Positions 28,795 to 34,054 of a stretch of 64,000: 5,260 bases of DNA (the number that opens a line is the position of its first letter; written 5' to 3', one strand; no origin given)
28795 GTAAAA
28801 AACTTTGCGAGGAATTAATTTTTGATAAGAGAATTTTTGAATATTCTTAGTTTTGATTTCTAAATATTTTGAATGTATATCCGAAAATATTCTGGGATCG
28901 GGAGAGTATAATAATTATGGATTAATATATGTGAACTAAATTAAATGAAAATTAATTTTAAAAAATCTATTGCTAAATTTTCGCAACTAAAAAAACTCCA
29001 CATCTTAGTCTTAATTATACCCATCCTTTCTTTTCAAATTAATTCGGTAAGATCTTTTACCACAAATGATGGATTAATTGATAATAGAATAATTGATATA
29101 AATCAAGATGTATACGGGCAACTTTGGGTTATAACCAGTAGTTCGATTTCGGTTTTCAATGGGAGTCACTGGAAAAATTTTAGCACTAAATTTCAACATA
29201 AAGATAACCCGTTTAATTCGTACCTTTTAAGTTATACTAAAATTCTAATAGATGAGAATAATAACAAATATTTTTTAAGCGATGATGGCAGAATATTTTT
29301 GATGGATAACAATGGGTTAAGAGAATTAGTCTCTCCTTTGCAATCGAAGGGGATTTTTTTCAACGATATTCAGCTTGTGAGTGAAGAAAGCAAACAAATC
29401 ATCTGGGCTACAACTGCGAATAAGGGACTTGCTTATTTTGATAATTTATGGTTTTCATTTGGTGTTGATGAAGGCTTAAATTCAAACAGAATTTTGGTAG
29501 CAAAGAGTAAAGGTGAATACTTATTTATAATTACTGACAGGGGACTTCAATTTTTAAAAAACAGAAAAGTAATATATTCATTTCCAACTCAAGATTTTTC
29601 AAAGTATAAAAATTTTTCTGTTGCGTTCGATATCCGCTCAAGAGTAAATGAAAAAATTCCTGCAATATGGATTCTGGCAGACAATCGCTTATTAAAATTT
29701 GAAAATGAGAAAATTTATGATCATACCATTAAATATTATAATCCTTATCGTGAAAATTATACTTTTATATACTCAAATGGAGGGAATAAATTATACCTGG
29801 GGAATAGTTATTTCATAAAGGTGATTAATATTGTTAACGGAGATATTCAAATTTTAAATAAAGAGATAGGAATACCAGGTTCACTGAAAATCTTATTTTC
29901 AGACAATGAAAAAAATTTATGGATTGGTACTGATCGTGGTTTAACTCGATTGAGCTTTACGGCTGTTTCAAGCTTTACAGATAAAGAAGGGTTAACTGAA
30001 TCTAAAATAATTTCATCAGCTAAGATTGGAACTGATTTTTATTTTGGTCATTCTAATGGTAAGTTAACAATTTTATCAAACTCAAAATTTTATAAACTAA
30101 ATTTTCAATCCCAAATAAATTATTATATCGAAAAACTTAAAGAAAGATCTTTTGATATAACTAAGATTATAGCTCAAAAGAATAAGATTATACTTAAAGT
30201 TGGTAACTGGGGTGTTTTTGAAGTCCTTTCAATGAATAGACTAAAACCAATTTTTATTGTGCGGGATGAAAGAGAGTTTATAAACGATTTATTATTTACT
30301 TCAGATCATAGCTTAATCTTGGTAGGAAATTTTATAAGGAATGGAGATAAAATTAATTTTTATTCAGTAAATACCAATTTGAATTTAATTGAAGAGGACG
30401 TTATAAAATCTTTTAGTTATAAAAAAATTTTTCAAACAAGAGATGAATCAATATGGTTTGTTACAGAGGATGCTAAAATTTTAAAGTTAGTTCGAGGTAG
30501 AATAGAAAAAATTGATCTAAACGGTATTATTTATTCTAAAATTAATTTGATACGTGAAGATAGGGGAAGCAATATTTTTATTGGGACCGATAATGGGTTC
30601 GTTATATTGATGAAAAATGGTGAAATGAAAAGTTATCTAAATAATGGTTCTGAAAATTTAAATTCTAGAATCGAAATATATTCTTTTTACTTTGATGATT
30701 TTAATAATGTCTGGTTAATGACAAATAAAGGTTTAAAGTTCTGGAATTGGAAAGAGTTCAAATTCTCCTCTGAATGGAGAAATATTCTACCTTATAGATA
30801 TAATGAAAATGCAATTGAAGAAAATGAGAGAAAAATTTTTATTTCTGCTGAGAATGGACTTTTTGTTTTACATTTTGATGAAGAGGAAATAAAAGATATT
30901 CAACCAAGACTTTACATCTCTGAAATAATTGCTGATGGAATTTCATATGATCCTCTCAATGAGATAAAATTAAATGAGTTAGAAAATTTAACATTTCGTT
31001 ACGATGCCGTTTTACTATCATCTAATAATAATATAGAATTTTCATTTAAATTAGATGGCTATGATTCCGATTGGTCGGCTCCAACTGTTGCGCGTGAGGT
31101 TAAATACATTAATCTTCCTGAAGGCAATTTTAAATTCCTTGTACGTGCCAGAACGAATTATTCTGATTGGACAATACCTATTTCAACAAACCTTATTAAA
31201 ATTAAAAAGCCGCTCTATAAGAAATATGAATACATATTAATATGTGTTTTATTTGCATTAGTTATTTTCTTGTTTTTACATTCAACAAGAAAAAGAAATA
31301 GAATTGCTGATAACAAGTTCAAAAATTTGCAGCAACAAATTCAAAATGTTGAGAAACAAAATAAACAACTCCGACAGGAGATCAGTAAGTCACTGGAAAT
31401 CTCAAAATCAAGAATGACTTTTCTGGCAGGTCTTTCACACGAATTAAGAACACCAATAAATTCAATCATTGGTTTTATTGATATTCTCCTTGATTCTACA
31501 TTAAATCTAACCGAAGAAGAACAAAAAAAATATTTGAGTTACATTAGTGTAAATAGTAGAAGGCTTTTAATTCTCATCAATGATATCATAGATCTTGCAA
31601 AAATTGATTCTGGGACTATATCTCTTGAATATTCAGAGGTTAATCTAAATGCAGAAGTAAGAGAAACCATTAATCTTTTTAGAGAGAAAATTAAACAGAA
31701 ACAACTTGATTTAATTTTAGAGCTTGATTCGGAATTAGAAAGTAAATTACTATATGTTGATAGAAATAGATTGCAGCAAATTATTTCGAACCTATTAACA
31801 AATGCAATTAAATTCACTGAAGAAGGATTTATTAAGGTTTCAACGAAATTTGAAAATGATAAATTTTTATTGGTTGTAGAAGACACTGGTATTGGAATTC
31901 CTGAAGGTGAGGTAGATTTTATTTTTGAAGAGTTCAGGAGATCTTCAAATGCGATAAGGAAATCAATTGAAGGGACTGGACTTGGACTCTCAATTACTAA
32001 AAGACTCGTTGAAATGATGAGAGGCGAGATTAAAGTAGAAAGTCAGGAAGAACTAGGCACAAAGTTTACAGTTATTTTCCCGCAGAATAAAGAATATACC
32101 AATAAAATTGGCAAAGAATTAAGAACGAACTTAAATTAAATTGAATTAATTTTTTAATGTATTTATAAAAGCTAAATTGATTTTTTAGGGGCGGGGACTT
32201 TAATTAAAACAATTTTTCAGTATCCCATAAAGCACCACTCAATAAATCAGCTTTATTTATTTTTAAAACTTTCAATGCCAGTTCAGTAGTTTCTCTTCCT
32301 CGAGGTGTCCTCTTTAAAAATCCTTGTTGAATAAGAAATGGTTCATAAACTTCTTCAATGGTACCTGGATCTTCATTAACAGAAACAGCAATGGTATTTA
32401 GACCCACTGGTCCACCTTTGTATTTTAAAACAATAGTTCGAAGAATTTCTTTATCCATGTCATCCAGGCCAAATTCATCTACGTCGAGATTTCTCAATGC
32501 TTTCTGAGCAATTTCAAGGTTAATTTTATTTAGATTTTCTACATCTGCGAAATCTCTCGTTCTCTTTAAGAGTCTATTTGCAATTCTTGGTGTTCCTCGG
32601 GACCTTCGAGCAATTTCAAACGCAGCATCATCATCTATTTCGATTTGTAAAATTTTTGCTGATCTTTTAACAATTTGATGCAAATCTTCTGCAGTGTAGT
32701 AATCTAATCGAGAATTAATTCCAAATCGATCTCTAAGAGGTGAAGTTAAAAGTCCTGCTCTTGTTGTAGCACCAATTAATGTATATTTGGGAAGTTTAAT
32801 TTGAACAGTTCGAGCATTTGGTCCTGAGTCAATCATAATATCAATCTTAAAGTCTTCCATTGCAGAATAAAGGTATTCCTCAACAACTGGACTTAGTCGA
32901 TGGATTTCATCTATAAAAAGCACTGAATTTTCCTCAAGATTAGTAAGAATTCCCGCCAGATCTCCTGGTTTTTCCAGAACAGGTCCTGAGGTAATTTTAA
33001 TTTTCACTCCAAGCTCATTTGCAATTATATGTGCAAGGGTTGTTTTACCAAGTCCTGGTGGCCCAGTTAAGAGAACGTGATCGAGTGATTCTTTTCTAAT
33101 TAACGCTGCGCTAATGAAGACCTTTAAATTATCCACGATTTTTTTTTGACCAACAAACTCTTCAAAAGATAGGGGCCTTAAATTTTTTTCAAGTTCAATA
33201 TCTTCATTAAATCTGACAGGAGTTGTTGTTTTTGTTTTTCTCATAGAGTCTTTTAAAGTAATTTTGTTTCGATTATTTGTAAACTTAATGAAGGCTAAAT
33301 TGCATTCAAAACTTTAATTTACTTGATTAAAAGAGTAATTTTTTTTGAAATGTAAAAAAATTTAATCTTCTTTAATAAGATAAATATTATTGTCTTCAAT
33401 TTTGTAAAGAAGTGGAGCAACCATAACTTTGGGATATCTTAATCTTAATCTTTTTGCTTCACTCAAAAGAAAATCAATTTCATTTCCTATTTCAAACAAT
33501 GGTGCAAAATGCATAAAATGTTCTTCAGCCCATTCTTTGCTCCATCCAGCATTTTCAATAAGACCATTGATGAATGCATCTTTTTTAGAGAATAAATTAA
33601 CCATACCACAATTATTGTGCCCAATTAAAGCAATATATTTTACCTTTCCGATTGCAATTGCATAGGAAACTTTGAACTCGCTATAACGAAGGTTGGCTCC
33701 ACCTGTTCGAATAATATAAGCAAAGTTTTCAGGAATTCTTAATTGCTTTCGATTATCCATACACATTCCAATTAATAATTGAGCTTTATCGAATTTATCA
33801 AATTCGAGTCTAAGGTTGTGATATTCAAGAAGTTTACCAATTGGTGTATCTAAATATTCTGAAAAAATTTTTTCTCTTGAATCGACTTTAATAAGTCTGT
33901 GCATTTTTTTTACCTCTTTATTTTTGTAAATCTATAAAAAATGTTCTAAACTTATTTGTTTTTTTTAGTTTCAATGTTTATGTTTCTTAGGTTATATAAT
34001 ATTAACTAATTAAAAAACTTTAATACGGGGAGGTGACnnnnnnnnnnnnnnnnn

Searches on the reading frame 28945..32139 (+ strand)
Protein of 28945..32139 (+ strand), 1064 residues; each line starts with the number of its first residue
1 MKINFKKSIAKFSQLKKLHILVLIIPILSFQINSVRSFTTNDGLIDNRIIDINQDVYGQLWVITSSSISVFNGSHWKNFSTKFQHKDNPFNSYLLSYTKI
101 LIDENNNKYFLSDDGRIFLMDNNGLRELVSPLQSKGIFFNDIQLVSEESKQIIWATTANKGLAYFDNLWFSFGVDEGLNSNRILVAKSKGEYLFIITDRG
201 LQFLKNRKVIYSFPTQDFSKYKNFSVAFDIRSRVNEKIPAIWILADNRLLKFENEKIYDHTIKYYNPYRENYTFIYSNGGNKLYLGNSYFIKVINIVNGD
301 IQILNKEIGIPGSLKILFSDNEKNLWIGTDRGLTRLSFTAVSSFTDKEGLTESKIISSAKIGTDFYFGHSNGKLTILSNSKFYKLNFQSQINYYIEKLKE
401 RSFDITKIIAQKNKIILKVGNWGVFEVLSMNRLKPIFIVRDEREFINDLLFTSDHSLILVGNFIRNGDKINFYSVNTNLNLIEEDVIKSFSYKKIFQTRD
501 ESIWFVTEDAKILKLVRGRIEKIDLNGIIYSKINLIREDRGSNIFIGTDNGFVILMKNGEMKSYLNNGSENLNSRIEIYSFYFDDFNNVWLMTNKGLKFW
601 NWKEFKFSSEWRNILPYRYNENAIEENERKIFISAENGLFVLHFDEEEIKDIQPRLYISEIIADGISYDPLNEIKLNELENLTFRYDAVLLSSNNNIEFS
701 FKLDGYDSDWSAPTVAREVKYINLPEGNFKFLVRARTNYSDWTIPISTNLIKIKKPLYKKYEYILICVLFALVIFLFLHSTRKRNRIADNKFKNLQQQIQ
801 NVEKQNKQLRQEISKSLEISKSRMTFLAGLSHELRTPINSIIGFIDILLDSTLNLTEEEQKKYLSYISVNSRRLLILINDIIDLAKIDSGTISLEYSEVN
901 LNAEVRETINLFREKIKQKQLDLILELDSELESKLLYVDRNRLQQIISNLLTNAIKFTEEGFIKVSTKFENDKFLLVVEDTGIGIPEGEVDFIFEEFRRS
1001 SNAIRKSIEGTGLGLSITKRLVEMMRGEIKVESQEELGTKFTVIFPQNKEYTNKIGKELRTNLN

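Call 11: search_protein_families(library=pfam, proteins=[window:28945-32139:+], max_evalue=0.001)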
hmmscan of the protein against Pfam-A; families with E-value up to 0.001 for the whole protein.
window:28945-32139:+ (1064 aa): 4 families
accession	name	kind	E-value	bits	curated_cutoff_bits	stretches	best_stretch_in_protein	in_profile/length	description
PF02518.31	HATPase_c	-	9e-29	100.6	26.4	1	939-1047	2-109/111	Histidine kinase-, DNA gyrase B-, and HSP90-like ATPase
PF00512.31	HisKA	-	3.8e-19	68.9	26.9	1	823-890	2-66/66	His Kinase A (phospho-acceptor) domain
PF07495.19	Y_Y_Y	-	3.5e-14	52.9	26.6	1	692-753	3-64/65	Y_Y_Y domain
PF07494.17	Reg_prop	-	6.1e-08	32.4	20.4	0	43-65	1-23/24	Two component regulator propeller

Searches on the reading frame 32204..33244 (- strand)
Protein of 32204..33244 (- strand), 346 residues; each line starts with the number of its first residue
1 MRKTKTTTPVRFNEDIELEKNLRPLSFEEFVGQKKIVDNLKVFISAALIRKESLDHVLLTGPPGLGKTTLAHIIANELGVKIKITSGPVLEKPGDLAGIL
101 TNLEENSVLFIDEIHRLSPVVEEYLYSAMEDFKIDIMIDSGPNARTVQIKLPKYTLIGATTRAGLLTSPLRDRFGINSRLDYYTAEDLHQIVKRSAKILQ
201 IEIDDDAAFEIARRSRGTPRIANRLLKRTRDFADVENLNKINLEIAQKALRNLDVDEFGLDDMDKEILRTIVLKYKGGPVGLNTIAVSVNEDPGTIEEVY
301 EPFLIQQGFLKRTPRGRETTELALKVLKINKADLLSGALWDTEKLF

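Call 11: search_protein_families(library=pfam, proteins=[window:32204-33244:-], max_evalue=0.001)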
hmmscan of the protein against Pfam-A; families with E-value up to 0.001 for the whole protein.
window:32204-33244:- (346 aa): 20 families
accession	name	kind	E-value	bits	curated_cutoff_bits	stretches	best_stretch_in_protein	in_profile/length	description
PF05496.18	RuvB_N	-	1.2e-78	262.8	27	1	22-180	1-159/159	Holliday junction DNA helicase RuvB P-loop domain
PF17864.7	AAA_lid_4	-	1.2e-32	111.9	27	1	183-256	1-74/74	RuvB AAA lid domain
PF05491.19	RuvB_C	-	2.3e-24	85.6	24.7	1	257-328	1-72/72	RuvB C-terminal winged helix domain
PF00004.35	AAA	-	3.1e-22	79.9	21.2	1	57-179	1-128/131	ATPase family associated with various cellular activities (AAA)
PF07728.20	AAA_5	-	7.3e-08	33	22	1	56-174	1-139/139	AAA domain (dynein-related subfamily)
PF06068.19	TIP49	-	1.8e-06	27.8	23.8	1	28-85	24-81/347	TIP49 P-loop domain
PF13401.12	AAA_22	-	7.5e-06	26.7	27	0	56-79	7-33/130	AAA domain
PF13173.12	AAA_14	-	8.5e-06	26.2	27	1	57-138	5-95/129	AAA domain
PF03215.21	Rad17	-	1e-05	26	23.8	1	27-92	18-83/186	Rad17 P-loop domain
PF01078.27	Mg_chelatase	-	1.7e-05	24.8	20.3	0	55-75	23-43/207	Magnesium chelatase, subunit ChlI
PF07726.17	AAA_3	-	1.9e-05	25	27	1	56-136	1-93/131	ATPase family associated with various cellular activities (AAA)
PF20720.3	nSTAND3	-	4.3e-05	23.7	27.2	1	55-113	18-73/155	Novel STAND NTPase 3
PF13191.12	AAA_16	-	8e-05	23.6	32.6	0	30-79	2-49/167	AAA ATPase domain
PF20030.5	bpMoxR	-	8.6e-05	22.1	27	0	28-81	12-58/205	MoxR domain in the MoxR-vWA-beta-propeller ternary systems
PF05673.19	DUF815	-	0.00016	21.3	23.8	0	24-113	24-115/249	Protein of unknown function (DUF815)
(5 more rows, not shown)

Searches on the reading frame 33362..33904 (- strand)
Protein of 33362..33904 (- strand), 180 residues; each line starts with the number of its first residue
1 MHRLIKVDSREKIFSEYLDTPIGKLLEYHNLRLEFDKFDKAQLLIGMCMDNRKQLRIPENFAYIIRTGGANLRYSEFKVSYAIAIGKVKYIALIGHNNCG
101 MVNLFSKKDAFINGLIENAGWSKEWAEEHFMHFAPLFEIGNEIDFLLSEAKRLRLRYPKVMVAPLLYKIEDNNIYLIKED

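Call 11: search_protein_families(library=pfam, proteins=[window:33362-33904:-], max_evalue=0.001)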
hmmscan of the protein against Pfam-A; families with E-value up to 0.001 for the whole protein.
window:33362-33904:- (180 aa): 1 family
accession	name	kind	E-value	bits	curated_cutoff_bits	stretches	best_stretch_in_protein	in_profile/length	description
PF00484.24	Pro_CA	-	4.8e-05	24.1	25.7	1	78-122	44-94/156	Carbonic anhydrase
